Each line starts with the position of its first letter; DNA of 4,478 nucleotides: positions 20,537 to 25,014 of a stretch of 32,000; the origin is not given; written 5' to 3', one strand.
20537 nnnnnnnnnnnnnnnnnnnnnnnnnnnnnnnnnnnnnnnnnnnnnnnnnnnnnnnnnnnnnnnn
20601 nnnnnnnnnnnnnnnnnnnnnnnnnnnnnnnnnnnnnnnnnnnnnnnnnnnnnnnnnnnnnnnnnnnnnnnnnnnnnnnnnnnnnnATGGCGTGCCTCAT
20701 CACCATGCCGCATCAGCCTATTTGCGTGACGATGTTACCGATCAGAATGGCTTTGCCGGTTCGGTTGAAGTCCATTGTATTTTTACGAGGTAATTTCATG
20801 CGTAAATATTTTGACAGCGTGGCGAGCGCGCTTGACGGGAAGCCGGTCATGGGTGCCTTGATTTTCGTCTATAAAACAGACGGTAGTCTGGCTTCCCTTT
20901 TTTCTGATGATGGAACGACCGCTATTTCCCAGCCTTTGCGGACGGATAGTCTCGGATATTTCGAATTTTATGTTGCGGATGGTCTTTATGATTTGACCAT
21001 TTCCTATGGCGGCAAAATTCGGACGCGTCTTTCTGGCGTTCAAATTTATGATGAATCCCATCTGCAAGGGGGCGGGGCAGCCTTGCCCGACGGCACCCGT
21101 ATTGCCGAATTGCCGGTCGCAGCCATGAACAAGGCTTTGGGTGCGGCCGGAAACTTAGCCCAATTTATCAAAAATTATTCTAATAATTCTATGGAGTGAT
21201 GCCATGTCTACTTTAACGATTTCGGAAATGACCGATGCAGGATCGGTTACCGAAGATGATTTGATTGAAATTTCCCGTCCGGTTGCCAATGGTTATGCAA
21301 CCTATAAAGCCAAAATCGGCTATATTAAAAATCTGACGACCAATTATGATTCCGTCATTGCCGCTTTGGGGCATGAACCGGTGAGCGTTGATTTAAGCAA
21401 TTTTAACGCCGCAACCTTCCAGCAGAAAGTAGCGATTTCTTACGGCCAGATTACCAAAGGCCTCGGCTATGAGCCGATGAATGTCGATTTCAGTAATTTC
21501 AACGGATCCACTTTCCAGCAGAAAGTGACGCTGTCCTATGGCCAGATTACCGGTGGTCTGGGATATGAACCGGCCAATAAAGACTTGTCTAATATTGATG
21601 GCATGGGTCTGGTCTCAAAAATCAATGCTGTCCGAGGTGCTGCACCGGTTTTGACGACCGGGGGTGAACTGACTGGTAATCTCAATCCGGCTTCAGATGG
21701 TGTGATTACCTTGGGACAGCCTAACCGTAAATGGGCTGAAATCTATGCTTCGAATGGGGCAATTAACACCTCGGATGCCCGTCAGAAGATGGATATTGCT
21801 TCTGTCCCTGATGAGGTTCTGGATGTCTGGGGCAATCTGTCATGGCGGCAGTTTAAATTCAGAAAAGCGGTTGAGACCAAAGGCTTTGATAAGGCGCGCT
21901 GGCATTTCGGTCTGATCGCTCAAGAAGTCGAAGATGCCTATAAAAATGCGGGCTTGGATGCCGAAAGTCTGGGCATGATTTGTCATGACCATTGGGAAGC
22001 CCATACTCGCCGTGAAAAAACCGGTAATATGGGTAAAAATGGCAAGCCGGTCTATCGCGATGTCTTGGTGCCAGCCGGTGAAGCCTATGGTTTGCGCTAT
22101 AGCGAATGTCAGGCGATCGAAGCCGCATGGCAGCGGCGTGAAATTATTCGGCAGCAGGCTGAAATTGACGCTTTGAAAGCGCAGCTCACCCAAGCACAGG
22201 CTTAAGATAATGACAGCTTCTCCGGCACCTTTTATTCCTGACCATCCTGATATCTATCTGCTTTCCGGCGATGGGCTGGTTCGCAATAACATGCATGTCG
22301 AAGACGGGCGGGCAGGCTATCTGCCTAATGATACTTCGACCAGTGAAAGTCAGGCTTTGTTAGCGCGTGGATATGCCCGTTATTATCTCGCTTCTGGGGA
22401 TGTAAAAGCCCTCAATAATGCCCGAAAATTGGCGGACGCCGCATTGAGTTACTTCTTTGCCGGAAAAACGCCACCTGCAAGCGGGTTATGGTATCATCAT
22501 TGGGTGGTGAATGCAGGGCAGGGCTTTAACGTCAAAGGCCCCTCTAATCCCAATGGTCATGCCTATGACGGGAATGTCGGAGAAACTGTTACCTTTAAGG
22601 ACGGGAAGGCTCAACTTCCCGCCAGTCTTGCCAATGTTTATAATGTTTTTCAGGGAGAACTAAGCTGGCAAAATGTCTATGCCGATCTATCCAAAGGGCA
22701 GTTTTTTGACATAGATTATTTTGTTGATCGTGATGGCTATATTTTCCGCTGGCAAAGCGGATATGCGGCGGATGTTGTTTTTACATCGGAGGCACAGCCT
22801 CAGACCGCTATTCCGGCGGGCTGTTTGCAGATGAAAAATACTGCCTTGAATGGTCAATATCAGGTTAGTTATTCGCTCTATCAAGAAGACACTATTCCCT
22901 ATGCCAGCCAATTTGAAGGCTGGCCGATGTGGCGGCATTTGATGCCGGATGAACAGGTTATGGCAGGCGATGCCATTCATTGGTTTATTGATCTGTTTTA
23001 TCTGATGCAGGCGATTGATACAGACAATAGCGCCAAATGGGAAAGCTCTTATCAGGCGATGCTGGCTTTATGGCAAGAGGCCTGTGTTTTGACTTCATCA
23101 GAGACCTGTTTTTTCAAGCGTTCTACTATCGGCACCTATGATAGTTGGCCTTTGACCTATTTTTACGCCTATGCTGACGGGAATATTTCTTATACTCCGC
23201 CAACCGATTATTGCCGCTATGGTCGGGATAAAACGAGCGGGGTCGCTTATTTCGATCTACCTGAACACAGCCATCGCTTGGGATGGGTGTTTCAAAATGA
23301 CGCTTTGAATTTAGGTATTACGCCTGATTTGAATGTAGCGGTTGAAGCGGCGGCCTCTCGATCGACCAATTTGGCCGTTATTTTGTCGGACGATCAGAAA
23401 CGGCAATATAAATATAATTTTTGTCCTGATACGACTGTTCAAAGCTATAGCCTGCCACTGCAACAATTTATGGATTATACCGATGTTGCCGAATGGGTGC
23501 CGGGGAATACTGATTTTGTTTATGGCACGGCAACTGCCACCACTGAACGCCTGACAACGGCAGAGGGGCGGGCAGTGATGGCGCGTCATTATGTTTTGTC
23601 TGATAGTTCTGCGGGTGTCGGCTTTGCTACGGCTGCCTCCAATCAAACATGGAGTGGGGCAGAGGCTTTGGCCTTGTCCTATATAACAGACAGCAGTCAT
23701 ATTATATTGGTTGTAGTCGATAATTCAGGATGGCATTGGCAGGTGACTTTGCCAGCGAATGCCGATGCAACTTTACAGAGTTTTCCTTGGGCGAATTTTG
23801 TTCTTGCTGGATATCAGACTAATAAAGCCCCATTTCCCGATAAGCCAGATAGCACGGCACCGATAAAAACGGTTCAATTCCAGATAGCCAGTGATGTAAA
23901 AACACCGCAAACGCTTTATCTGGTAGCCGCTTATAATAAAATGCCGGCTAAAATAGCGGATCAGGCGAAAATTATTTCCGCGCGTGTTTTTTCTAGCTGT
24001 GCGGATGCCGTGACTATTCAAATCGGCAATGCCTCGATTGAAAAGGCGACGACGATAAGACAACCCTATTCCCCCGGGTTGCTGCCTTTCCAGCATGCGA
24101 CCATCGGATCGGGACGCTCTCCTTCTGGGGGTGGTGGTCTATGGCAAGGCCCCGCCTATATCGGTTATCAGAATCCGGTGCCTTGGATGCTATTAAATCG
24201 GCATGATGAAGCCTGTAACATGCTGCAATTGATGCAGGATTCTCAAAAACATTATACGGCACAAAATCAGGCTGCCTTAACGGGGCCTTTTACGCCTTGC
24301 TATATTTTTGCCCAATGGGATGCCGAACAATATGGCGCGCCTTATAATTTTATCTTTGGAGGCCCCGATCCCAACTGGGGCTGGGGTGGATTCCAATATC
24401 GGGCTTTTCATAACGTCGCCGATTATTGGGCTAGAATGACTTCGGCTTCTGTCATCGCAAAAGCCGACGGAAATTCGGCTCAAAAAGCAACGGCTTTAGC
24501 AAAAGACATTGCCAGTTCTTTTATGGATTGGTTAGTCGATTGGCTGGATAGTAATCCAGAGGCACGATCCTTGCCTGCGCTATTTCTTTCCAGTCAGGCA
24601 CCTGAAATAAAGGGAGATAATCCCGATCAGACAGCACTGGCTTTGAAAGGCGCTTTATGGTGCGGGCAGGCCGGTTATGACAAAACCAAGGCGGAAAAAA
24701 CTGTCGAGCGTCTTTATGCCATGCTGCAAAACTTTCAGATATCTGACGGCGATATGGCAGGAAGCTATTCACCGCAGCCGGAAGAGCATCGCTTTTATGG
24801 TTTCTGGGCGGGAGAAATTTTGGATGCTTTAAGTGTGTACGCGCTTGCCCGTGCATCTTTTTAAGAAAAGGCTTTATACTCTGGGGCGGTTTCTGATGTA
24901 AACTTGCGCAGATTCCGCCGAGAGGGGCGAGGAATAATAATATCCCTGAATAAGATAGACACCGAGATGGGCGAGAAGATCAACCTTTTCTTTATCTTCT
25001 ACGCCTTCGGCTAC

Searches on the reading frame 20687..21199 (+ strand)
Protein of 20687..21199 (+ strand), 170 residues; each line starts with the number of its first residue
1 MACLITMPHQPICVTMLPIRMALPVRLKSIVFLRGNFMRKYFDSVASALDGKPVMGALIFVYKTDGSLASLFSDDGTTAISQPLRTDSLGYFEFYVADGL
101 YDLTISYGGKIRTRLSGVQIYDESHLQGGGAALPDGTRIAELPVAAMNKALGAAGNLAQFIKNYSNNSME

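Call 45: search_protein_families(library=phrogs, proteins=[window:20687-21199:+], max_evalue=0.001)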
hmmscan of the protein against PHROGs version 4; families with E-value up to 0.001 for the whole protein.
window:20687-21199:+ (170 aa): 1 family
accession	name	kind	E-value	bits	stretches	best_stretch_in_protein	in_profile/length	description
phrog_35501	-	unknown function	0.00095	20.1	0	57-110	23-78/208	-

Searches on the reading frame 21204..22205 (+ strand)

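Call 45: search_protein_families(library=phrogs, proteins=[window:21204-22205:+], max_evalue=0.001)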
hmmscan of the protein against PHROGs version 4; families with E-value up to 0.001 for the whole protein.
window:21204-22205:+ (333 aa): 14 families
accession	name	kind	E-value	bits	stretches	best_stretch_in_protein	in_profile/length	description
phrog_7121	-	tail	8.1e-55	187.3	1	158-326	765-925/927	tail fiber protein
phrog_1171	-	tail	8.1e-48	164.5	1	157-325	773-952/954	tail spike protein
phrog_17635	-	tail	1.3e-37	130.5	1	155-312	570-717/721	tail fiber protein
phrog_14895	-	tail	1.7e-36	126.9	1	159-324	474-630/632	tail spike protein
phrog_15695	-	tail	1.7e-29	103.3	1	150-268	1083-1203/1284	tail fiber protein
phrog_27613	-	tail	7.7e-23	81.7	1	159-318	622-774/779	tail protein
phrog_24369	-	tail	1.5e-16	60.2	1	155-303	1229-1376/1396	tail fiber protein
phrog_24159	-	tail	1.3e-14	54.4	1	157-303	807-952/972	tail fiber protein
phrog_38424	-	unknown function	3.9e-12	46.7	1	157-309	307-451/488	-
phrog_28871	-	unknown function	4.1e-08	32.5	1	159-219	722-782/946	-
phrog_23437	-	tail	1.5e-06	28.8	1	159-270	121-233/275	tail protein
phrog_1980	-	tail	1.4e-05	25.6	1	119-250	285-383/449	tail fiber protein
phrog_31154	-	unknown function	0.00016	22.3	1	186-262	156-226/248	-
phrog_19921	-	tail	0.00023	20.4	1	151-268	741-859/952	tail spike protein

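Call 46: search_protein_families(library=pfam, proteins=[window:21204-22205:+], max_evalue=0.001)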
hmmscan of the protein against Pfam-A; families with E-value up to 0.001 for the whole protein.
window:21204-22205:+ (333 aa): 1 family
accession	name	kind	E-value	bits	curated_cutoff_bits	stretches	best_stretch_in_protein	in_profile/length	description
PF13884.11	Peptidase_S74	-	1.1e-15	58.1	22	1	190-251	1-58/58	Chaperone of endosialidase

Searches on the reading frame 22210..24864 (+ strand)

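Call 45: search_protein_families(library=phrogs, proteins=[window:22210-24864:+], max_evalue=0.001)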
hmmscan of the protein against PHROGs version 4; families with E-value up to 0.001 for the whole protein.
window:22210-24864:+ (884 aa): 1 family
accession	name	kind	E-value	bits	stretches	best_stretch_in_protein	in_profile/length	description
phrog_2871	-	tail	3.7e-128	430.4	1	15-881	148-1039/1456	tail protein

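Call 46: search_protein_families(library=pfam, proteins=[window:22210-24864:+], max_evalue=0.001)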
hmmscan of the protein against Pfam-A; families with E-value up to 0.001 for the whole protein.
window:22210-24864:+ (884 aa): 0 families
